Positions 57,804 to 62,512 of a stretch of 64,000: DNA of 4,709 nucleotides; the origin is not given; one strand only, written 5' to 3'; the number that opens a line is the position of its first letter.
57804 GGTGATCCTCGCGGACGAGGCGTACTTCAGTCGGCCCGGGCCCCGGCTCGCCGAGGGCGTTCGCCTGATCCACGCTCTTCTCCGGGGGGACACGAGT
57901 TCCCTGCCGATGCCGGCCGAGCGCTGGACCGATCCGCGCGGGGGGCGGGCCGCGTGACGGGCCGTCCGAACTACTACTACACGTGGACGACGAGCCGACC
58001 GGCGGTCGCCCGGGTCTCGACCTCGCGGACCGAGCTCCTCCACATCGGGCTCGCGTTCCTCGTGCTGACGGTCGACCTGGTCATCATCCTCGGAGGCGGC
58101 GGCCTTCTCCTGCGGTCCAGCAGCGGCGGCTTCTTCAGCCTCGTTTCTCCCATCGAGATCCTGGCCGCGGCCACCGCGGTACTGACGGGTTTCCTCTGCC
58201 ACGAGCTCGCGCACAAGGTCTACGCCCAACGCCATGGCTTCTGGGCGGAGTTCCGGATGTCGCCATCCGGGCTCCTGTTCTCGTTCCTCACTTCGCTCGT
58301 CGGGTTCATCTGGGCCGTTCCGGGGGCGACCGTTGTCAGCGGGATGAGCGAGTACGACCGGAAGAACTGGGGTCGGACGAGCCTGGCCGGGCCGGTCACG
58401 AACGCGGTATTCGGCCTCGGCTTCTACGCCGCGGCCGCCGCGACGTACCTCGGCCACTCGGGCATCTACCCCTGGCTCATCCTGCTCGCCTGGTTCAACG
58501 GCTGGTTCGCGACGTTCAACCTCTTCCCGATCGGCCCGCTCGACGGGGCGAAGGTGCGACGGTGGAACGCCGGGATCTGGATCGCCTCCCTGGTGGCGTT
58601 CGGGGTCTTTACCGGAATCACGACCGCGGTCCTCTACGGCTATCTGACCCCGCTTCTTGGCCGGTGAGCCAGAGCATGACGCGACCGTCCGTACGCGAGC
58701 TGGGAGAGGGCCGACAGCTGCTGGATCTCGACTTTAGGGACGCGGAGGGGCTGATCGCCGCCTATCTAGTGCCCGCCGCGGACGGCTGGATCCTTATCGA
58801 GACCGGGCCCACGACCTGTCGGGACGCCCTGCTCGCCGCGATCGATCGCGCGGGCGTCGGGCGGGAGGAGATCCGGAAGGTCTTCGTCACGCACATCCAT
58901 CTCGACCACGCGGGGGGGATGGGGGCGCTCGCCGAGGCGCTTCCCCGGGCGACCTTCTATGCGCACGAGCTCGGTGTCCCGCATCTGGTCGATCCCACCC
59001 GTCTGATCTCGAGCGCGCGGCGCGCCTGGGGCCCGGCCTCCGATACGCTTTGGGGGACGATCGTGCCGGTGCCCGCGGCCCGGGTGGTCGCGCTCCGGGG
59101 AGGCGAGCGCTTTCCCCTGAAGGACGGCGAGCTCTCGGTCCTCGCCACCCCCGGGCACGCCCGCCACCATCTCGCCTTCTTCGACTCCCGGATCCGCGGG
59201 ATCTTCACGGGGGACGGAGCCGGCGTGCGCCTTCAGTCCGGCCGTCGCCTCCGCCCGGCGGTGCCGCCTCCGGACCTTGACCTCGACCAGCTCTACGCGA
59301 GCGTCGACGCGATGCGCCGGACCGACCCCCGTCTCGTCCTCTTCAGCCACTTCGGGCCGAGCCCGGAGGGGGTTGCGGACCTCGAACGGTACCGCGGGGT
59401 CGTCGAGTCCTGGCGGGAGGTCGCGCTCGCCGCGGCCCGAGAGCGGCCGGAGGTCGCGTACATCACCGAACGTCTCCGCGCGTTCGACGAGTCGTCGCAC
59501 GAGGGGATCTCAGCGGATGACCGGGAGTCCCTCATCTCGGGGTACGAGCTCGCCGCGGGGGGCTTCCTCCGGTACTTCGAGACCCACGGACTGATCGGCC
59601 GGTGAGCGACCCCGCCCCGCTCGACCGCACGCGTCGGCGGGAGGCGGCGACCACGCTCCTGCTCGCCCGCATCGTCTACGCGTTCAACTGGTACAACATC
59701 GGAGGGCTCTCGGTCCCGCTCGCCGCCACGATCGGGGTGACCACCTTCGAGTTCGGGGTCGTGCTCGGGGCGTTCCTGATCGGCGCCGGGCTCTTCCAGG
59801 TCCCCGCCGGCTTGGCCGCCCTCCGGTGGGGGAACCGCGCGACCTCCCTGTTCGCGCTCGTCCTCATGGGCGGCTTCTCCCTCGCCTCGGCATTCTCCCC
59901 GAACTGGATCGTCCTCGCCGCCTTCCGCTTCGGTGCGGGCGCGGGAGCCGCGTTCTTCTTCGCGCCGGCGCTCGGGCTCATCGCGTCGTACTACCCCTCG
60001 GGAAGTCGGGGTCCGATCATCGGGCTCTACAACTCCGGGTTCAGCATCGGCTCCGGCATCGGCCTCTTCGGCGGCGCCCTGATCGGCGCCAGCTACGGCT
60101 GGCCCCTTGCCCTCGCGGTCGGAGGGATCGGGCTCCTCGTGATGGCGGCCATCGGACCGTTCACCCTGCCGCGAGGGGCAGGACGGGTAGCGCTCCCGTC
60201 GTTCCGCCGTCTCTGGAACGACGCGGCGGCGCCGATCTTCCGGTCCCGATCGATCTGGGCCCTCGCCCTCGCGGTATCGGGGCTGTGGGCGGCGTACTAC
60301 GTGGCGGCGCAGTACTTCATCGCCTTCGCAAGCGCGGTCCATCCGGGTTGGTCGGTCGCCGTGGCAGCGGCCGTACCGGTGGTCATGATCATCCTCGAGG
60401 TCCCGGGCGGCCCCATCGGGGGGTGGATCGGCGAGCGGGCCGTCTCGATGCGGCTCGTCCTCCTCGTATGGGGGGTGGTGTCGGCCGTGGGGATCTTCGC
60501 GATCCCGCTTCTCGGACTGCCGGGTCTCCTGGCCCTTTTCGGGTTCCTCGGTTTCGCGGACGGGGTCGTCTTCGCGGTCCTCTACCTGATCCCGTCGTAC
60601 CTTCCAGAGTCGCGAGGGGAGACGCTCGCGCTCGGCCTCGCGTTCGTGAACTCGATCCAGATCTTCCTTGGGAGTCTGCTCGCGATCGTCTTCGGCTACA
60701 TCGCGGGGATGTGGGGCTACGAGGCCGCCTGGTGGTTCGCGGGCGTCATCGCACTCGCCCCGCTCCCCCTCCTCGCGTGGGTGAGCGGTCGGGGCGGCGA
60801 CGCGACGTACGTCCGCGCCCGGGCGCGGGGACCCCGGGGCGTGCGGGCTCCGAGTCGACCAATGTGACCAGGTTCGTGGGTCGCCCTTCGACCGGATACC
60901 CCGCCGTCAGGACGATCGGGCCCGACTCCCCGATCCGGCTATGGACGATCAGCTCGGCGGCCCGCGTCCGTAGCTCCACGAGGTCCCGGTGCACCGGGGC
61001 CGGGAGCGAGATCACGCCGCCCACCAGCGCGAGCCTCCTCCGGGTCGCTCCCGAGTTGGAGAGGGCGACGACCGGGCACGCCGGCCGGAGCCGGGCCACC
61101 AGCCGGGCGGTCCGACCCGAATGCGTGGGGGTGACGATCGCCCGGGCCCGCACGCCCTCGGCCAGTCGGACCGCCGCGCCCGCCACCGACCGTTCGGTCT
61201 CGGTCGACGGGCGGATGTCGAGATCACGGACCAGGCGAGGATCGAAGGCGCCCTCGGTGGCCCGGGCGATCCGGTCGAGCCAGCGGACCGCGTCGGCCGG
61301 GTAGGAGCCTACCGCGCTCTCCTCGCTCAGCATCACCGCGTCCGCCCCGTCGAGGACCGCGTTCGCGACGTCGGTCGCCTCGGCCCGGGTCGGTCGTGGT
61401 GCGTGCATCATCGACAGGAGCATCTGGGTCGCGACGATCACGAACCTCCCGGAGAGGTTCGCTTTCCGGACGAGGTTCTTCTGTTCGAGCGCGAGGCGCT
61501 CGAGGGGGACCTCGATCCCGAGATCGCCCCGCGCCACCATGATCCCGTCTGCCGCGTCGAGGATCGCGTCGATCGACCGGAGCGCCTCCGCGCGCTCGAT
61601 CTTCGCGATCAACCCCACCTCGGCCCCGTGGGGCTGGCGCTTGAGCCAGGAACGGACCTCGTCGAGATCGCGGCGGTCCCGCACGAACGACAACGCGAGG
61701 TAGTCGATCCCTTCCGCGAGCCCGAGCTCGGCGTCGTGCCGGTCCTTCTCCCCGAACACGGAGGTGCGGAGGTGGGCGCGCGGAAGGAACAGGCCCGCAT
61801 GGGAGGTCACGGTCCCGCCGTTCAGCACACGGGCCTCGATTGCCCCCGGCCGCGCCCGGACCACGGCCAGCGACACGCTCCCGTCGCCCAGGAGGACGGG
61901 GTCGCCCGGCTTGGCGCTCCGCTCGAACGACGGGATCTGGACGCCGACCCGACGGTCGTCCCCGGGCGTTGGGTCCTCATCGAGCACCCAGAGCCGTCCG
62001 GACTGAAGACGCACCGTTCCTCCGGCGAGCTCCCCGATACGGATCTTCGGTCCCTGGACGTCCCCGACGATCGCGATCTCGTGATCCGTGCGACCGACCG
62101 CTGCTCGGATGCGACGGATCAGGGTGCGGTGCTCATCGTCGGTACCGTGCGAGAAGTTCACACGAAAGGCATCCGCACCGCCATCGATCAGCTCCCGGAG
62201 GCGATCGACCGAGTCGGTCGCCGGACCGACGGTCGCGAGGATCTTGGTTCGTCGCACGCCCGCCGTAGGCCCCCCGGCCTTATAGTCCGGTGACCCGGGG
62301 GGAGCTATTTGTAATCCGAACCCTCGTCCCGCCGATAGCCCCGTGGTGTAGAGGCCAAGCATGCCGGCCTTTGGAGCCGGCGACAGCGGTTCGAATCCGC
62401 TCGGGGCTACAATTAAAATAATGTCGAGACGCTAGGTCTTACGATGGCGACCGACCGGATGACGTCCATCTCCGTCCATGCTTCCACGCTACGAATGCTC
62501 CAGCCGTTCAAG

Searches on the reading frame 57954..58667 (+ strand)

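Call 77: search_protein_families(library=pfam, proteins=[window:57954-58667:+], max_evalue=0.00001)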
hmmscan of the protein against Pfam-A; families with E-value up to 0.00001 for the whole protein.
window:57954-58667:+ (237 aa): 1 family
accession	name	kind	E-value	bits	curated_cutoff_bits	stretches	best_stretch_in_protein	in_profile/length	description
PF02163.28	Peptidase_M50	-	6e-10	39.3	27.2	0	72-162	2-101/221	Peptidase family M50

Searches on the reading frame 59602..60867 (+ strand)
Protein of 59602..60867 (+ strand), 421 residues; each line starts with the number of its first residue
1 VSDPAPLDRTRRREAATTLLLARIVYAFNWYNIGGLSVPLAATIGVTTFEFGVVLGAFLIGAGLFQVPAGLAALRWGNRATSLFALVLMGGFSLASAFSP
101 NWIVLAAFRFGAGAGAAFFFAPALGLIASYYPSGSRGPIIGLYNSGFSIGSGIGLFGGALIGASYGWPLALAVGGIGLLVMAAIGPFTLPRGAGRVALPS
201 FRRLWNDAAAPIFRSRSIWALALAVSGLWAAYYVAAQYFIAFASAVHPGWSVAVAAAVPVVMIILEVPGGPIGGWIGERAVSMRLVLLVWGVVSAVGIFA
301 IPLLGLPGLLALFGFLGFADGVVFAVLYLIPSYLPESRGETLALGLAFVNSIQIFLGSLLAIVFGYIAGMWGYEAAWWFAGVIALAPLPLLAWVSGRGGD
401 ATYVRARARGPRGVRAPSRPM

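Call 77: search_protein_families(library=pfam, proteins=[window:59602-60867:+], max_evalue=0.00001)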
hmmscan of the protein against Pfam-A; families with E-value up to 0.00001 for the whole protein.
window:59602-60867:+ (421 aa): 1 family
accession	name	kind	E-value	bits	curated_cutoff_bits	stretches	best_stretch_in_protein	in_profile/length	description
PF07690.21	MFS_1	-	8.7e-31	107.5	33.4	1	19-357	1-346/347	Major Facilitator Superfamily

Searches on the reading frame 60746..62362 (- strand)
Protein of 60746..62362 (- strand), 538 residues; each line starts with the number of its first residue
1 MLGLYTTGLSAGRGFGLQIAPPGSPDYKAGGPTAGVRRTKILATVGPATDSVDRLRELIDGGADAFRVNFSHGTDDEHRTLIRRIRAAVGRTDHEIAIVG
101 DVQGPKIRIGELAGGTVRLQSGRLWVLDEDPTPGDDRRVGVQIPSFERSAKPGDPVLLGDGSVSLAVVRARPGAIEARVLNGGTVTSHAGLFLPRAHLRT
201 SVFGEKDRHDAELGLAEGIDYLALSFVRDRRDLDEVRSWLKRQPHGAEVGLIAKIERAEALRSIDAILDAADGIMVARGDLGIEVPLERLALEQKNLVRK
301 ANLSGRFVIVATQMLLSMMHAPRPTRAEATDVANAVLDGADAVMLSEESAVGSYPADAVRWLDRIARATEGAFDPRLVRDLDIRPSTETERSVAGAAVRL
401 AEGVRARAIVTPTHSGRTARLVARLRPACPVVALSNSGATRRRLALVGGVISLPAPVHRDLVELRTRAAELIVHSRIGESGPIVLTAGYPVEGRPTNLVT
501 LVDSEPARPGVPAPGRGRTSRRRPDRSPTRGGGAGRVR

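Call 77: search_protein_families(library=pfam, proteins=[window:60746-62362:-], max_evalue=0.00001)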
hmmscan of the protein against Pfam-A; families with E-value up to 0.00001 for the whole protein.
window:60746-62362:- (538 aa): 2 families
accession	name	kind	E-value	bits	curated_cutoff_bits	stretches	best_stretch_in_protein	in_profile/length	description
PF00224.27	PK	-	1.2e-100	337.3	30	1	37-359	2-328/328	Pyruvate kinase, barrel domain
PF02887.21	PK_C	-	4.5e-21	75.5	28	1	392-499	2-111/114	Pyruvate kinase, alpha/beta domain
